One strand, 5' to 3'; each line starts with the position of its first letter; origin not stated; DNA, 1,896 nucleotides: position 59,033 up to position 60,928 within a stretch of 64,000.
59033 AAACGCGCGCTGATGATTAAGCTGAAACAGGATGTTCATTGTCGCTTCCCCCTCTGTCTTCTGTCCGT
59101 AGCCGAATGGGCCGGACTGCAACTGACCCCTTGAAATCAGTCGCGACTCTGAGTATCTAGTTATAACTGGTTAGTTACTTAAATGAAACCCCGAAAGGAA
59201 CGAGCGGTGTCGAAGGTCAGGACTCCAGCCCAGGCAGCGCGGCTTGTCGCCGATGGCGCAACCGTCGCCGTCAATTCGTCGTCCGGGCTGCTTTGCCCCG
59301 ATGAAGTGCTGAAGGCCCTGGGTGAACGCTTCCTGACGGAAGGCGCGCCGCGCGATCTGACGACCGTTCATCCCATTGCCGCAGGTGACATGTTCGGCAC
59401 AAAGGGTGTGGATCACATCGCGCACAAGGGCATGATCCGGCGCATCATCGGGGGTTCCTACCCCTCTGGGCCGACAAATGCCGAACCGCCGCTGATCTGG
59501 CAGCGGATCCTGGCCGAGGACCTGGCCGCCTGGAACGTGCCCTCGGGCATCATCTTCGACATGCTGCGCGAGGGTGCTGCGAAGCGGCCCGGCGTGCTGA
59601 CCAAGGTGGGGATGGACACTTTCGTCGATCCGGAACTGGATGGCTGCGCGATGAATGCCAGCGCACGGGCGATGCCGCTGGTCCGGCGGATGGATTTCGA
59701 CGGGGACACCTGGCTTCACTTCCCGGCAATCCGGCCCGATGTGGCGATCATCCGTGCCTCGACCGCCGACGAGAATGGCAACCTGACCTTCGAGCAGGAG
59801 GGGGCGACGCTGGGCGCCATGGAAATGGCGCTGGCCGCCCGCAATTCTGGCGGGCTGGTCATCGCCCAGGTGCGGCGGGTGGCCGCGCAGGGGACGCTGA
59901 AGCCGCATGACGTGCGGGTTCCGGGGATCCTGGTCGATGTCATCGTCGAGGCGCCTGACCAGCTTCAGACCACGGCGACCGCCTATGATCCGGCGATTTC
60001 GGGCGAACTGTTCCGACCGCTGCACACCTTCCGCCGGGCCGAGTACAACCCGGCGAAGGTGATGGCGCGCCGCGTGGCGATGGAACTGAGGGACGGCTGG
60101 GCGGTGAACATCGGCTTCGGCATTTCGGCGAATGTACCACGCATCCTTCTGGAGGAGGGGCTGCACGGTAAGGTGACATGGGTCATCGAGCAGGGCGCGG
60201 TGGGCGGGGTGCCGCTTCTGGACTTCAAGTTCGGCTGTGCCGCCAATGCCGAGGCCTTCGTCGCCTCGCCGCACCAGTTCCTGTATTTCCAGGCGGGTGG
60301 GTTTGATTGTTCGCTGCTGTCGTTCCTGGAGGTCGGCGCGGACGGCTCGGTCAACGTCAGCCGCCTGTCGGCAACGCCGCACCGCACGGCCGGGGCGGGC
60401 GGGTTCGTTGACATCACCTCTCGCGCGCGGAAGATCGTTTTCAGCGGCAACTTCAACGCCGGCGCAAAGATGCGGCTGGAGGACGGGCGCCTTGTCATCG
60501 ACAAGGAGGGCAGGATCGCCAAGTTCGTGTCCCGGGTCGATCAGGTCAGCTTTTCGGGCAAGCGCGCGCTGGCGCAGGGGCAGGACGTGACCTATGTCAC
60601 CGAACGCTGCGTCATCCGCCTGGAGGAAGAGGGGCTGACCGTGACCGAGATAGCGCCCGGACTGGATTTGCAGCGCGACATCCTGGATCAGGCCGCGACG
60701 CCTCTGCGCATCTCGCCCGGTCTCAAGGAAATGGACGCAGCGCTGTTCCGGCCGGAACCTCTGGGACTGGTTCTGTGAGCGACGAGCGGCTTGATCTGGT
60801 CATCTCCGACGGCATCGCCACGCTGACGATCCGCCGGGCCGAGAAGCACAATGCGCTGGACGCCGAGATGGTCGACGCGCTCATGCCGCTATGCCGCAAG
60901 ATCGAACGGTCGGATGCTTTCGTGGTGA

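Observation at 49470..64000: Candidate undescribed CoA-dependent sugar-acid catabolic system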

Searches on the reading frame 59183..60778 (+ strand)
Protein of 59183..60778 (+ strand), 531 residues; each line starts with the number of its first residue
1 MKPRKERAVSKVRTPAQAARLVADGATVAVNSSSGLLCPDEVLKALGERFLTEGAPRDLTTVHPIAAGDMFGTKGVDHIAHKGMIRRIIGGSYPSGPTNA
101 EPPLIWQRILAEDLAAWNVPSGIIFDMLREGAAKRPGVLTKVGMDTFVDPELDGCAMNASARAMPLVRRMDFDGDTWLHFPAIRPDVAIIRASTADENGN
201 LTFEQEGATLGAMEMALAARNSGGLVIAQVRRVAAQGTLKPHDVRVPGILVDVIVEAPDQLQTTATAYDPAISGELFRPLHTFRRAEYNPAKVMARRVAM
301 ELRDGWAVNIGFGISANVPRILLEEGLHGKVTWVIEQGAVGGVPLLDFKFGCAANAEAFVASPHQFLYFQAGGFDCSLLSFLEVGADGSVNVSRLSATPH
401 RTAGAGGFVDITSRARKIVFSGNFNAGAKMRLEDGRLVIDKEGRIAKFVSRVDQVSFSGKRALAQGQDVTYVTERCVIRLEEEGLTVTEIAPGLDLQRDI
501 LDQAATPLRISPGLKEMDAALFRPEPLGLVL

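Call 6: search_protein_families(library=pfam, proteins=[window:59183-60778:+])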
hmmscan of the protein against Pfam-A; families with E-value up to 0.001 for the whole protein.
window:59183-60778:+ (531 aa): 2 families
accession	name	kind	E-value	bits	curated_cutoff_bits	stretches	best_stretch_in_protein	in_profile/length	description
PF01144.29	CoA_trans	-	1.5e-28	100.2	23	1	14-257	3-217/217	Coenzyme A transferase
PF16957.11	Mal_decarbox_Al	-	8.1e-05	21.6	25.4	1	183-262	136-209/546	Malonate decarboxylase, alpha subunit, transporter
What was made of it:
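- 59207..60778 (+): Fused family-I CoA-transferase (YdiF / propionate-CoA-transferase type). Pfam PF01144 (call 6).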

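Call 9: search_protein_families(library=ncbifam, proteins=[window:59183-60778:+])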
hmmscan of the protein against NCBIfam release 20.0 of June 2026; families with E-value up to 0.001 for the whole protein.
window:59183-60778:+ (531 aa): 5 families
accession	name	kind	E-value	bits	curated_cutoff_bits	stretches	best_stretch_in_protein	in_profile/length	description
NF052271.1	Staph_FadX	equivalog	1.6e-93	314.1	750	1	19-523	10-507/523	fatty acid degradation protein FadX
NF007394.0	PRK09920.1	equivalog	1.2e-18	67.6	315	1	12-256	5-215/219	acetate CoA-transferase subunit alpha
TIGR02429.1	pcaI_scoA_fam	subfamily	8.4e-18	64.5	128.5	1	14-258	8-220/222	3-oxoacid CoA-transferase subunit A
TIGR02428.1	pcaJ_scoB_fam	subfamily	1.1e-09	38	243.55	1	292-495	4-193/207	3-oxoacid CoA-transferase subunit B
TIGR01110.1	mdcA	equivalog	0.00019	20.1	789.15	1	183-260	136-207/543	malonate decarboxylase subunit alpha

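Call 13: find_related_loci(query=window:59183-60778:+, collection=genome_contigs, flank=10000)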
Query window:59183-60778:+ (531 aa) in genome_contigs; peptide patterns used: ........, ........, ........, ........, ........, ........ (x = any residue, [..] = any of these).
413 stretches matched a pattern; 209 encode a relative of the query (tblastn E <= 1e-3); the best 80 are kept; 80 distinct loci.
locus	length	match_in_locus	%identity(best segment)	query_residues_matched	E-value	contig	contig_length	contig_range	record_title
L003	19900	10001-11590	88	2-531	0e+0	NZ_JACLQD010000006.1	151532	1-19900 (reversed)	Paragemmobacter straminiformis strain CAM-8 contig006_Gemmobacter, whole genome shotgun sequence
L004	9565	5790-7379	87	2-531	0e+0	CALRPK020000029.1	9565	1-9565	MAG: Paracoccus haematequi isolate JJ-KV8A6-267-2-m2-bin72 genome assembly, contig: JJ-KV8A6-267-C360, whole genome shot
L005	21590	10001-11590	87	2-531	0e+0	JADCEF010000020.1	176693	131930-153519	MAG: Rhodobacter sp. isolate M051S1SP2A42QC M051S1_20, whole genome shotgun sequence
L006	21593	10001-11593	86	2-531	0e+0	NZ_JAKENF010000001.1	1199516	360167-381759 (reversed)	Alitabrizicola rongguiensis strain J26 NODE_1_length_1199516_cov_184.190076, whole genome shotgun sequence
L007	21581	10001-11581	87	5-531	0e+0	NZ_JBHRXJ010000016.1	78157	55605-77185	Paracoccus mangrovi strain KCTC 42899 spades_K_25_97_16, whole genome shotgun sequence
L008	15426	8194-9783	87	2-531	0e+0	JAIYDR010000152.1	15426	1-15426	MAG: Rhodobacter sp. isolate H1_MAG_00043 pond_H1_MAG_00043_000000000416, whole genome shotgun sequence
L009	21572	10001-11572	88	8-531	0e+0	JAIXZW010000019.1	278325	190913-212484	MAG: Rhodobacteraceae bacterium isolate D8_MAG_00063 pond_D8_MAG_00063_000000000004, whole genome shotgun sequence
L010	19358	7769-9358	85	2-531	0e+0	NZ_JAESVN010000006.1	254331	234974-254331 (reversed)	Szabonella alba strain DMG-N-6 NODE_6_length_254331_cov_36.662086, whole genome shotgun sequence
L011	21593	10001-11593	86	1-531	0e+0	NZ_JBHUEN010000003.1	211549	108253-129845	Paracoccus pacificus strain CGMCC 1.12755 platanus_K_21_77_3, whole genome shotgun sequence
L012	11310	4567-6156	83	2-531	0e+0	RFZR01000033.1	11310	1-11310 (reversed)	MAG: Alphaproteobacteria bacterium isolate WB5_3A_054 contig_100_32, whole genome shotgun sequence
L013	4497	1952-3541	83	2-531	0e+0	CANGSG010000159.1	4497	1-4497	MAG: Hyphomicrobiales bacterium isolate Jr-7aug17-69 genome assembly, contig: Jr-7aug17-C35705, whole genome shotgun seq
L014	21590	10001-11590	85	2-531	0e+0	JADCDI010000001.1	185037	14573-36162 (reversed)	MAG: Rhodobacter sp. isolate M53BS1SP1A43MG M53BS1_1, whole genome shotgun sequence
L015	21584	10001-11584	85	4-531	0e+0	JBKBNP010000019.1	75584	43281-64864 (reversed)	MAG: Pseudorhodobacter sp. isolate 21H_022.bin.18 NODE_338_length_75584_cov_10.455071, whole genome shotgun sequence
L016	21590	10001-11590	84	2-531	0e+0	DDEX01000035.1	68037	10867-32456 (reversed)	MAG TPA_asm: Rhodobacteraceae bacterium UBA1943 UBA1943_contig_39854, whole genome shotgun sequence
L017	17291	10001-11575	82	7-531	0e+0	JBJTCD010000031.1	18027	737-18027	MAG: Hyphomicrobiales bacterium isolate samp_4331_semibin_363 samp_4331_405045, whole genome shotgun sequence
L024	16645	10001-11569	83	9-531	0e+0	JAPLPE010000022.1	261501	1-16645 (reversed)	MAG: Rhodobacterales bacterium isolate LacPavin_0818_WC50_MAG_63_18 LacPavin_0818_WC50_scaffold_53214, whole genome shot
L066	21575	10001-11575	79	7-531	0e+0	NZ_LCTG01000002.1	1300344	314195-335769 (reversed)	Gluconobacter oxydans strain NL71 Scaffold1_2, whole genome shotgun sequence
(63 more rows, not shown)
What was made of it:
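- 59207..60778 (+): Orthologues are 79-88% identical across three orders (call 13).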

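Call 33: search_solved_structures(query=L066:6791-8320:+, max_evalue=1e-200, show_alignments=1)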
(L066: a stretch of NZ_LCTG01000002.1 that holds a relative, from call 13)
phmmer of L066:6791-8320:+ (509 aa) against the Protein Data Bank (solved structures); distinct sequences matched with E-value up to 1e-200: 2.
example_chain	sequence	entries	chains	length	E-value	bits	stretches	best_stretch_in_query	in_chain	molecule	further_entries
7w5l_A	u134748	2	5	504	1.5e-284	947.6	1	15-508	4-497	L-sorbosone dehydrogenase, NAD(P) dependent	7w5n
7w5k_A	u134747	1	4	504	2.9e-283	943.4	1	15-508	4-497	L-sorbosone dehydrogenase, NAD(P) dependent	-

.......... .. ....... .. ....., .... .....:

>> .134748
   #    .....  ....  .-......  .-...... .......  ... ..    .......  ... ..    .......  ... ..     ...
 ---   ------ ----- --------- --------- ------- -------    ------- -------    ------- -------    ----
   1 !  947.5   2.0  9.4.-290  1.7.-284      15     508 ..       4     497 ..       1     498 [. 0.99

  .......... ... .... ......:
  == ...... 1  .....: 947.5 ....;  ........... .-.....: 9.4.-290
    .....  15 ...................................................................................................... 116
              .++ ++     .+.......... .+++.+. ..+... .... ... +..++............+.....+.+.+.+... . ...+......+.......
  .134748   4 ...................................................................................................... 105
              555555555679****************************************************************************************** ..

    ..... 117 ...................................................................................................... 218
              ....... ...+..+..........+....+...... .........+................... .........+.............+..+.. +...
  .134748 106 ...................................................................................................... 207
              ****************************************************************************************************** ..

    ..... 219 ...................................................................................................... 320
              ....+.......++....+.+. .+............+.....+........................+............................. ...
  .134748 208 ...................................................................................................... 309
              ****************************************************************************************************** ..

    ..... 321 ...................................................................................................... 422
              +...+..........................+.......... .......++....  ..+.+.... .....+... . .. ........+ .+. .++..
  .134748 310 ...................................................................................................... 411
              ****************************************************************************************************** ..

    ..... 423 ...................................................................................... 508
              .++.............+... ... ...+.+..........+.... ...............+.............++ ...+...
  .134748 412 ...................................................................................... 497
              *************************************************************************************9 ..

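Call 34: search_protein_families(library=pfam, proteins=[L066:330-1526:+, L066:1681-2973:+, L066:3689-4819:-, L066:5692-6345:-, L066:18707-20359:+])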
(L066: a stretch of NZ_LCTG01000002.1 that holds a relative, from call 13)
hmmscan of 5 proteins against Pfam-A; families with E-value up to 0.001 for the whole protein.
L066:330-1526:+ (398 aa): 2 families
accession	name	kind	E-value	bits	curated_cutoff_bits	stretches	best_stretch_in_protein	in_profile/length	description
PF11946.13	DUF3463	-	5.3e-59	198.3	31.3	1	195-328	1-133/134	Domain of unknown function (DUF3463)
PF04055.27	Radical_SAM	-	9.2e-15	55.6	29.5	1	35-185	4-164/166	Radical SAM superfamily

L066:1681-2973:+ (430 aa): 3 families
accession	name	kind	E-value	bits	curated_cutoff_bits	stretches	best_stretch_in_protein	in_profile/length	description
PF01595.25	CNNM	-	1.7e-44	152.1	28.4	1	7-198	2-181/181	Cyclin M transmembrane N-terminal domain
PF03471.22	CorC_HlyC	-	2.3e-21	76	27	1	349-425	4-80/81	Transporter associated domain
PF00571.33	CBS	-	1.8e-13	51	24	2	283-332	7-56/57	CBS domain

L066:3689-4819:- (376 aa): 1 family
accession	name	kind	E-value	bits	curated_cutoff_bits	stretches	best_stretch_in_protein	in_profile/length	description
PF02119.21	FlgI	-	1.2e-133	445.7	25.3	1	35-374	1-342/343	Flagellar P-ring protein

L066:5692-6345:- (217 aa): 3 families
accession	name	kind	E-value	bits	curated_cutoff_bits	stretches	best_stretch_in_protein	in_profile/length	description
PF17938.6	TetR_C_29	-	1e-40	139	26.2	1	93-211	1-119/119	Tetracyclin repressor-like, C-terminal domain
PF00440.29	TetR_N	-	1.1e-13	51.1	24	1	25-69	1-45/47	Bacterial regulatory proteins, tetR family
PF17932.6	TetR_C_24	-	0.00052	20.7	26.4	0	92-166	3-74/114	Tetracyclin repressor-like, C-terminal domain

L066:18707-20359:+ (550 aa): 12 families
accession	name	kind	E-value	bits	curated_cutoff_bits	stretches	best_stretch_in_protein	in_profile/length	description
PF05187.19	Fer4_ETF_QO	-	3.1e-47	159.4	24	1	446-547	1-103/104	Electron transfer flavoprotein-ubiquinone oxidoreductase, 4Fe-4S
PF21162.3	ETFQO_UQ-bd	-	7.3e-42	142.3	27.7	1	210-303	1-96/96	ETF-QO, ubiquinone-binding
PF00890.30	FAD_binding_2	-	5.9e-10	39.3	20.4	1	12-51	1-38/414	FAD binding domain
PF01266.30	DAO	-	9.5e-10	39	27.9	1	12-49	1-36/353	FAD dependent oxidoreductase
PF13450.12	NAD_binding_8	-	8.4e-09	36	21.9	1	15-63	1-46/68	NAD(P)-binding Rossmann-like domain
PF01946.23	Thi4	-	1.2e-08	34.9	26.2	1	8-51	15-57/235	Thi4 family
PF05834.18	Lycopene_cycl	-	1.6e-06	27.9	23.4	1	12-47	1-36/380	Lycopene cyclase protein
PF07992.20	Pyr_redox_2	-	4.3e-06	26.8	26.1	1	11-44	1-32/291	Pyridine nucleotide-disulphide oxidoreductase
PF03486.20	HI0933_like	-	6.4e-06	26.2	50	1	12-52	2-40/244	HI0933-like protein Rossmann domain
PF13738.12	Pyr_redox_3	-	2.4e-05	24.2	30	1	14-50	1-35/305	Pyridine nucleotide-disulphide oxidoreductase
PF13454.12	NAD_binding_9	-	0.00075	19.9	21.8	0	14-49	1-37/155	FAD-NAD(P)-binding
PF01494.25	FAD_binding_3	-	0.00093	19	22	0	10-63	1-51/349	FAD binding domain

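Call 36: search_solved_structures(query=window:59183-60778:+, max_evalue=1e-10)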
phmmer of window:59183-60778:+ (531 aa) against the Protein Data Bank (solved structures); distinct sequences matched with E-value up to 1e-10: 13.
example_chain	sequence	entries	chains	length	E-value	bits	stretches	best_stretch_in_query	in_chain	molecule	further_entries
2ahu_A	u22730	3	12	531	3.3e-101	343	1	11-531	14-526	putative enzyme ydiF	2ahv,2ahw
4kgb_A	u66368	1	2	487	9.7e-16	61.1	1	80-426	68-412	Succinyl-CoA:3-ketoacid-coenzyme A transferase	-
6lp1_A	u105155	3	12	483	2.4e-14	56.5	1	107-427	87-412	Succinyl-CoA:3-ketoacid-coenzyme A transferase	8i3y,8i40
9xmy_A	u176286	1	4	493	2.5e-14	56.4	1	107-427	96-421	Succinyl-CoA:3-ketoacid-coenzyme A transferase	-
1m3e_A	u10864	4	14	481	1e-13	54.4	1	16-421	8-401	SUCCINYL-COA:3-KETOACID-COENZYME A TRANSFERASE | Succinyl-CoA:3-ketoacid-coenzyme A transferase, mitochondrial precursor | Succinyl-CoA:3-ketoacid-coenzyme A tr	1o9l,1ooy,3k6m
3oxo_A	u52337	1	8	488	1.1e-13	54.3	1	16-421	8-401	Succinyl-CoA:3-ketoacid-coenzyme A transferase 1, mitochondrial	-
2nrc_A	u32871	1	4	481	1.2e-13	54.1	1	16-421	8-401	Succinyl-CoA:3-ketoacid-coenzyme A transferase 1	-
2nrb_A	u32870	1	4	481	1.5e-13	53.9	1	16-421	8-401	Succinyl-CoA:3-ketoacid-coenzyme A transferase 1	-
1ooz_A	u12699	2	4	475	2.6e-13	53.1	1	16-421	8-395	Succinyl-CoA:3-ketoacid-coenzyme A transferase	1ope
3dlx_A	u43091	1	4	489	1.4e-12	50.6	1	14-423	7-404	Succinyl-CoA:3-ketoacid-coenzyme A transferase 1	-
5dbn_A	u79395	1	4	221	2.7e-12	49.7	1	11-257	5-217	Acetate CoA-transferase subunit alpha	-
1k6d_A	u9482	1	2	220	2.8e-12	49.6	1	11-257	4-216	ACETATE COA-TRANSFERASE ALPHA SUBUNIT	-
9cq2_A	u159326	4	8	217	2.8e-11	46.4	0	19-256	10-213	3-oxoacid CoA-transferase, A subunit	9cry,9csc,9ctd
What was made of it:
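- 59207..60778 (+): PDB YdiF 2ahu, E 3e-101 (call 36).
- On cai/fix-type CoA-transferase cycle: The enzyme is PF01144, family I, YdiF-like (calls 6, 36).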
